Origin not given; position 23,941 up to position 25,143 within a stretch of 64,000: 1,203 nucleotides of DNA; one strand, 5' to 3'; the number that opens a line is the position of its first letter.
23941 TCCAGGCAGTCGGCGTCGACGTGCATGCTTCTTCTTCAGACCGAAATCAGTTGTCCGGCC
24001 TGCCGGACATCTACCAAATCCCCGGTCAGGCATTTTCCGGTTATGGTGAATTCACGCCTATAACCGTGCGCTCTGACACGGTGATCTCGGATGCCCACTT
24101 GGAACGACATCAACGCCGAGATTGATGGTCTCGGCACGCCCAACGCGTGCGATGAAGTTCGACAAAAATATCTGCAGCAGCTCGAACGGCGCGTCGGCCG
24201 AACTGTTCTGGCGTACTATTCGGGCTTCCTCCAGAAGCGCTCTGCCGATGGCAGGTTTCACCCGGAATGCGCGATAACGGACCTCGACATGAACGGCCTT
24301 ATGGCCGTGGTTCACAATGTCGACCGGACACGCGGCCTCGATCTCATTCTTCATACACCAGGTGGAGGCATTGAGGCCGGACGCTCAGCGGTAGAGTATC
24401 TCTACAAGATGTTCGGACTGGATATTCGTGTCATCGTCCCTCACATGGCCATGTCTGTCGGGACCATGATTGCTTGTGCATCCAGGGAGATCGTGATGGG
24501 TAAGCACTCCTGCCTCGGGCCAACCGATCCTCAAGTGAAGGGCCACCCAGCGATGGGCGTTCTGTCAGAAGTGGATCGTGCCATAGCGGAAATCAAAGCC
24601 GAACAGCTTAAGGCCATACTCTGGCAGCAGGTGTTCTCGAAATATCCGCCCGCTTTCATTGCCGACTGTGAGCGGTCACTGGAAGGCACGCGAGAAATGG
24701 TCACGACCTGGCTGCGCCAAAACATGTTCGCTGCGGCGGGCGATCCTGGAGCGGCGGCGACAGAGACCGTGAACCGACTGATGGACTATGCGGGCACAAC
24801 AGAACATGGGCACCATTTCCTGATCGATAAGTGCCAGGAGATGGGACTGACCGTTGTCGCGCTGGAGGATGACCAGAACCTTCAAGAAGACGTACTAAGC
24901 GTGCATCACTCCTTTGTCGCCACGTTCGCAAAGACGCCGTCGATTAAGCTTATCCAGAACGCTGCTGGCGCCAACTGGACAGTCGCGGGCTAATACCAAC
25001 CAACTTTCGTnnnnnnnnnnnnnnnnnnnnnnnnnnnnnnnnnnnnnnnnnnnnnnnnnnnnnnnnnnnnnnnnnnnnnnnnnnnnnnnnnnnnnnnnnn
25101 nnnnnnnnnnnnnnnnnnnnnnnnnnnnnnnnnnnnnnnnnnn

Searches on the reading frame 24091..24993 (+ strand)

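Call 29: search_protein_families(library=pfam, proteins=[window:24091-24993:+], max_evalue=0.01)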
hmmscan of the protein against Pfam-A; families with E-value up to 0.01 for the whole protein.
window:24091-24993:+ (300 aa): 3 families
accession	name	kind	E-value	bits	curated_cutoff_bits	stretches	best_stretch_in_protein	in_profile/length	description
PF01972.22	SDH_protease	-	1.9e-19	70.3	31.3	1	73-166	84-176/286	ClpP-like SDH-type serine proteinase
PF03981.17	Ubiq_cyt_C_chap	-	0.00075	20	21.5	0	154-214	74-124/140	Ubiquinol-cytochrome C chaperone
PF25145.1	NfeD1b_N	-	0.00086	19.4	40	1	87-145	38-95/189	NfeD1b, N-terminal domain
